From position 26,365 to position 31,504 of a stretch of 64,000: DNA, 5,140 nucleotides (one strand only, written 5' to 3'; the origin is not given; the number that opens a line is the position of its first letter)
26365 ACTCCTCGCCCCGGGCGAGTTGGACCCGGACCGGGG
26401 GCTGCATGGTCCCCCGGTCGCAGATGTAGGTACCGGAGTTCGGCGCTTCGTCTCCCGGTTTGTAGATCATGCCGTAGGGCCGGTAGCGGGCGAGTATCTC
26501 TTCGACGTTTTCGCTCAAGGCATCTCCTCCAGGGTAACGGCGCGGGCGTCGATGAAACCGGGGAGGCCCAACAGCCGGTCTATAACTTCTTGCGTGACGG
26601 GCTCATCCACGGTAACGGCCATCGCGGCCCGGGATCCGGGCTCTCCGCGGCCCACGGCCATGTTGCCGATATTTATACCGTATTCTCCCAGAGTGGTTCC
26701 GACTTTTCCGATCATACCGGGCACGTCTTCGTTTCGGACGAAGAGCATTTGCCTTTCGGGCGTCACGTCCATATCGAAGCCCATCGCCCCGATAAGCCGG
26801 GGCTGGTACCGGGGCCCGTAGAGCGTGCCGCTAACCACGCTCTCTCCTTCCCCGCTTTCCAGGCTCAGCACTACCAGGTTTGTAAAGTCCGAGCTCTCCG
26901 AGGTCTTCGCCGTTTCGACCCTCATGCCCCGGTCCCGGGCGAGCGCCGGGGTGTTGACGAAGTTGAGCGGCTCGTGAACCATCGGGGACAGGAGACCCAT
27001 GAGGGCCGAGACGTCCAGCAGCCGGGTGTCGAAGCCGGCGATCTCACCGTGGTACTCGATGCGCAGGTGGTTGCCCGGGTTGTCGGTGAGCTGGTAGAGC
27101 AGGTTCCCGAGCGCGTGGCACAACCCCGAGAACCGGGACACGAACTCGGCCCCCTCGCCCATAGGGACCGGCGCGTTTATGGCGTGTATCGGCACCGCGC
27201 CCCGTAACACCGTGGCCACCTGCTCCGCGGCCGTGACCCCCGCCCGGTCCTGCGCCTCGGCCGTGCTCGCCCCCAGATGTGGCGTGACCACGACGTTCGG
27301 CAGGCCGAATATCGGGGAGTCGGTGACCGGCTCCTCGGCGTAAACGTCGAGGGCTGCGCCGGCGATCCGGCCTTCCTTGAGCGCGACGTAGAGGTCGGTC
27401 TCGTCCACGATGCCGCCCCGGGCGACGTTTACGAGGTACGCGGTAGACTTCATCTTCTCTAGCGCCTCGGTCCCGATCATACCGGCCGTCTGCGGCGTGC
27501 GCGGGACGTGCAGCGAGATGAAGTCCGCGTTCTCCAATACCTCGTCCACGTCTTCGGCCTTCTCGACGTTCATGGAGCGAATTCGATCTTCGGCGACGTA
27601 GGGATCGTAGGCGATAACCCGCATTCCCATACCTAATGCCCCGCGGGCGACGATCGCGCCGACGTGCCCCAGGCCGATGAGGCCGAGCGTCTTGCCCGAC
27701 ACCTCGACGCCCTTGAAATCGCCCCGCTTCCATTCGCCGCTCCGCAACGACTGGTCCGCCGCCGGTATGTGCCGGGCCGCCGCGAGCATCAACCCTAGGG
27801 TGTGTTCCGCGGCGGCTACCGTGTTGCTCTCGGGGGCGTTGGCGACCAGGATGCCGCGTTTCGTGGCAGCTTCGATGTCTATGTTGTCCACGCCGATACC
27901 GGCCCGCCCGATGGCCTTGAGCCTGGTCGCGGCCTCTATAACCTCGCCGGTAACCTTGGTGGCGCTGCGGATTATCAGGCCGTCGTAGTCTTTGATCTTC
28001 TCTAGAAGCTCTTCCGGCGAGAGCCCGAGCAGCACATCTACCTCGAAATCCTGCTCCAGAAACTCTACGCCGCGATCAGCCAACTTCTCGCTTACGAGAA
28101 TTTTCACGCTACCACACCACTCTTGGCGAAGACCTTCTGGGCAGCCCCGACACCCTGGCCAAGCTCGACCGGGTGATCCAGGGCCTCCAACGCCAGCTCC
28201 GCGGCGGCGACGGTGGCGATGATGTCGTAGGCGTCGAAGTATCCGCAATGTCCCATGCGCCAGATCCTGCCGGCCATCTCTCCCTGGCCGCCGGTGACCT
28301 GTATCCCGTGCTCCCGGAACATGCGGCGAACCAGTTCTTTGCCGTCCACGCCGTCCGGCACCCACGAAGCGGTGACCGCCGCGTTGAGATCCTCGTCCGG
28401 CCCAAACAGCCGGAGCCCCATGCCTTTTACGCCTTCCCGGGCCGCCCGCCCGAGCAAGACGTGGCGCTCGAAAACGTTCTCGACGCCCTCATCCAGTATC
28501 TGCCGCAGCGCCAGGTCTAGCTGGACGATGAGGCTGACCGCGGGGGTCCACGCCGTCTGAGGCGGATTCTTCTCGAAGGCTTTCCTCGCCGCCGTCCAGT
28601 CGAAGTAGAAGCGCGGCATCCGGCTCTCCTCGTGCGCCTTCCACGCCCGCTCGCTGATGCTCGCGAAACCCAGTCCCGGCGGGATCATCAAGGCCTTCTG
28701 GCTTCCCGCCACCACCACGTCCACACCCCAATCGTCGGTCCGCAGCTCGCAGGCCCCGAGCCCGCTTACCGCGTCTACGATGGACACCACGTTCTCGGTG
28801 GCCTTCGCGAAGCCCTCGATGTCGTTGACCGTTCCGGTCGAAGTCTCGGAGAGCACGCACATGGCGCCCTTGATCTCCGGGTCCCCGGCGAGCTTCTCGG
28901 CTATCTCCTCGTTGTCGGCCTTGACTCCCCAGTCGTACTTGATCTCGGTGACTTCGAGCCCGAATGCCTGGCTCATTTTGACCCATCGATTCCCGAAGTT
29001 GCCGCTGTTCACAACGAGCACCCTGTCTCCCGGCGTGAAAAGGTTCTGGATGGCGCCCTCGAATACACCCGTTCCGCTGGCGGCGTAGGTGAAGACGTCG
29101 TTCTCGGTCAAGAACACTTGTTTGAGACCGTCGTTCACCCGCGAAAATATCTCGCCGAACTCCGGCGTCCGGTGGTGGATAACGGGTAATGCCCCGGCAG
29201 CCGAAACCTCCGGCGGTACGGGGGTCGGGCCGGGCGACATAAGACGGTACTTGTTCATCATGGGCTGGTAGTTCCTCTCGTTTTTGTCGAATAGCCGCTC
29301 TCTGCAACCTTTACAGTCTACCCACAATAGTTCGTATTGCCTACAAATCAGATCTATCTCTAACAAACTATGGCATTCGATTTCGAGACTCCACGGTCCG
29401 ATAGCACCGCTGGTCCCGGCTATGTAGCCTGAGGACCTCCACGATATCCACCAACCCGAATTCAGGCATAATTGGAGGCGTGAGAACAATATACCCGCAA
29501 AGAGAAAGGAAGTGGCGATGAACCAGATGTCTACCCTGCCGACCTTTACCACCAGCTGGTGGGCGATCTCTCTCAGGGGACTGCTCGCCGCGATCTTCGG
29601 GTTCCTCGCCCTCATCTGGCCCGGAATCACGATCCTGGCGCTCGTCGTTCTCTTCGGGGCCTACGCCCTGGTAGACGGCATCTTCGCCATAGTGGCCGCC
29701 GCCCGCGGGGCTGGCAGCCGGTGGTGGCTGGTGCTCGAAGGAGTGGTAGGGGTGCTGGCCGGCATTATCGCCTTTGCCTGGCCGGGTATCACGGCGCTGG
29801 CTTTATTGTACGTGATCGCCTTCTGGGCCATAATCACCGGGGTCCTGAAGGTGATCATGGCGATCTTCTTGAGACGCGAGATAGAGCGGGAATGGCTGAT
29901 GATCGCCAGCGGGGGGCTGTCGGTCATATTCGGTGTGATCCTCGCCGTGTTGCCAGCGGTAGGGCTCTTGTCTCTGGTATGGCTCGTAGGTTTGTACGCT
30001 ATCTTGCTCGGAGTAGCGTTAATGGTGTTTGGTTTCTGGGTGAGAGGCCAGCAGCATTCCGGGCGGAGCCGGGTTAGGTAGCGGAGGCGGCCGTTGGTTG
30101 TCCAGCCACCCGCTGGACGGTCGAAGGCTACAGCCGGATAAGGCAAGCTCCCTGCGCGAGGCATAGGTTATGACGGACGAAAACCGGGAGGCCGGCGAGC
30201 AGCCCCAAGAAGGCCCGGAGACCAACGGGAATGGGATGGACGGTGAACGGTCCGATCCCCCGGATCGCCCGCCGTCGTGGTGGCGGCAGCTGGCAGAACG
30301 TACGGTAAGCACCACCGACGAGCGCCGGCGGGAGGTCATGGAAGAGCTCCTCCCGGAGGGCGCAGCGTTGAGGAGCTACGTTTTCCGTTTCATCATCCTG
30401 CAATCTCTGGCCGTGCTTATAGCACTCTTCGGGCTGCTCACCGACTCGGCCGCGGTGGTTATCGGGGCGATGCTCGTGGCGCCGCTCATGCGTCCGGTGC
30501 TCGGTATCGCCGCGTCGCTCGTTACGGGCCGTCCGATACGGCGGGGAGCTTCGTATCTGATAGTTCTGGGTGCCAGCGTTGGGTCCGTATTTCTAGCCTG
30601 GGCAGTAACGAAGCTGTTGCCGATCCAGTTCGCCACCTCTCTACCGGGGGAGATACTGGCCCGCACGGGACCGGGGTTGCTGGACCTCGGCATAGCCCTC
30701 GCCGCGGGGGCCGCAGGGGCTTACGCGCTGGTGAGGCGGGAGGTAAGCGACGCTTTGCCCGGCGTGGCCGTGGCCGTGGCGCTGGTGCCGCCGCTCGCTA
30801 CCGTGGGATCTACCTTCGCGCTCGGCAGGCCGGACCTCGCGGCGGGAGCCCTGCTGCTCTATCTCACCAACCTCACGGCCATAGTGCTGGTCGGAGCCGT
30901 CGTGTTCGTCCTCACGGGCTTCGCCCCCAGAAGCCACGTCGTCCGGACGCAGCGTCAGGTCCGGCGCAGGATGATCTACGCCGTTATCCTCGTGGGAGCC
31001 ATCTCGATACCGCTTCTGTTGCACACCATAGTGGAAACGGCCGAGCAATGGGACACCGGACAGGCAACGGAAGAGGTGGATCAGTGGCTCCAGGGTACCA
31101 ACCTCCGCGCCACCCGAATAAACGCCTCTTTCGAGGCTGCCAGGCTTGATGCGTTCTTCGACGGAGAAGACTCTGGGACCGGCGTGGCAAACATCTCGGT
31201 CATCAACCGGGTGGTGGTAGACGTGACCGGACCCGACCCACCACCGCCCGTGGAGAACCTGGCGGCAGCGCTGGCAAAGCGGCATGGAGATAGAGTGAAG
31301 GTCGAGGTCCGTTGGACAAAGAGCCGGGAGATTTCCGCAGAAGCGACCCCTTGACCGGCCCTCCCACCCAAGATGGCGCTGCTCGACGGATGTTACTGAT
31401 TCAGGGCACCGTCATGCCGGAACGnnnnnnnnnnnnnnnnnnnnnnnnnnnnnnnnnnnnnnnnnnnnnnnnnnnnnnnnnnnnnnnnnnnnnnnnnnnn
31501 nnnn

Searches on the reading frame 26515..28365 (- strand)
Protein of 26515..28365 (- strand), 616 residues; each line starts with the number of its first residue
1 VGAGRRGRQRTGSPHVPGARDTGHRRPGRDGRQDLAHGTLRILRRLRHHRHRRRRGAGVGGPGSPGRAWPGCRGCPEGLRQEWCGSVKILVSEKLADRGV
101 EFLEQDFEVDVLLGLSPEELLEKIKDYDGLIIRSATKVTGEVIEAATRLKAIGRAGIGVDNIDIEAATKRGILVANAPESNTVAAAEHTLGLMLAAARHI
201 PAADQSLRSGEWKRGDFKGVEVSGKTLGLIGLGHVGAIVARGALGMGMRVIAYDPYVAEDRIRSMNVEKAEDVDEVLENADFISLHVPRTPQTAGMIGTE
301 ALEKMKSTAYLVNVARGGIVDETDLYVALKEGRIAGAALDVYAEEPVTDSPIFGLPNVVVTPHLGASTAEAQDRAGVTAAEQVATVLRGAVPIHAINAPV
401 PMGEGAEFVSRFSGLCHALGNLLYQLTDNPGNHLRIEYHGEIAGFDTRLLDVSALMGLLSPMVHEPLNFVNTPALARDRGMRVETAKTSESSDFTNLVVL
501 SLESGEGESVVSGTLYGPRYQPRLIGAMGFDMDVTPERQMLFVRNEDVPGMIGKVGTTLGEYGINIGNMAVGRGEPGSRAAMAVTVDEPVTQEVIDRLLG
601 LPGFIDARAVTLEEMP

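Call 44: search_protein_families(library=pfam, proteins=[window:26515-28365:-], max_evalue=0.00001)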
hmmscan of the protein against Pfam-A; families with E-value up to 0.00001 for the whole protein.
window:26515-28365:- (616 aa): 5 families
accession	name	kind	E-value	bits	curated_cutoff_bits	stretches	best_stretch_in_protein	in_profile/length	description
PF02826.25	2-Hacid_dh_C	-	5.9e-63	211.9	25.1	1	190-365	1-178/178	D-isomer specific 2-hydroxyacid dehydrogenase, NAD binding domain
PF00389.36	2-Hacid_dh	-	5.3e-40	136.6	24.6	1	89-397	1-134/134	D-isomer specific 2-hydroxyacid dehydrogenase, catalytic domain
PF19304.4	PGDH_inter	-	1e-23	84.1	27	1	412-525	5-116/119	D-3-phosphoglycerate dehydrogenase intervening domain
PF01842.31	ACT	-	2.4e-11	43.6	27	1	540-601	2-64/66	ACT domain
PF03446.21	NAD_binding_2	-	4.7e-06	27.1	21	0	227-331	2-109/161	NAD binding domain of 6-phosphogluconate dehydrogenase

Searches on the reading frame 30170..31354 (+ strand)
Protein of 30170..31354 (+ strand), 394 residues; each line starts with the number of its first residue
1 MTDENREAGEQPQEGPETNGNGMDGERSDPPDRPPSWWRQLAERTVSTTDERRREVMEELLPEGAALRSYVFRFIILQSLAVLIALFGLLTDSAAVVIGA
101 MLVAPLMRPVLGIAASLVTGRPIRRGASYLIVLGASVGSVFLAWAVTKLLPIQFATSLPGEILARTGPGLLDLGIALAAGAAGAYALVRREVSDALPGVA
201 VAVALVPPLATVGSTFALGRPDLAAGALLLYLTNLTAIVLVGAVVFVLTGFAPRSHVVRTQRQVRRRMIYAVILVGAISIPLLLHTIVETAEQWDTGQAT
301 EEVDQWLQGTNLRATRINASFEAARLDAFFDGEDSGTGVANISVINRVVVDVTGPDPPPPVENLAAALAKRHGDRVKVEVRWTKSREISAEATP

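Call 76: search_protein_families(library=pfam, proteins=[window:30170-31354:+], max_evalue=0.001)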
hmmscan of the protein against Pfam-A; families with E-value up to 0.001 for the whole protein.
window:30170-31354:+ (394 aa): 1 family
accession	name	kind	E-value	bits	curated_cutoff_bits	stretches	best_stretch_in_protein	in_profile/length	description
PF04087.19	DUF389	-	2.2e-33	115.6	23.9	1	101-240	1-137/137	Domain of unknown function (DUF389)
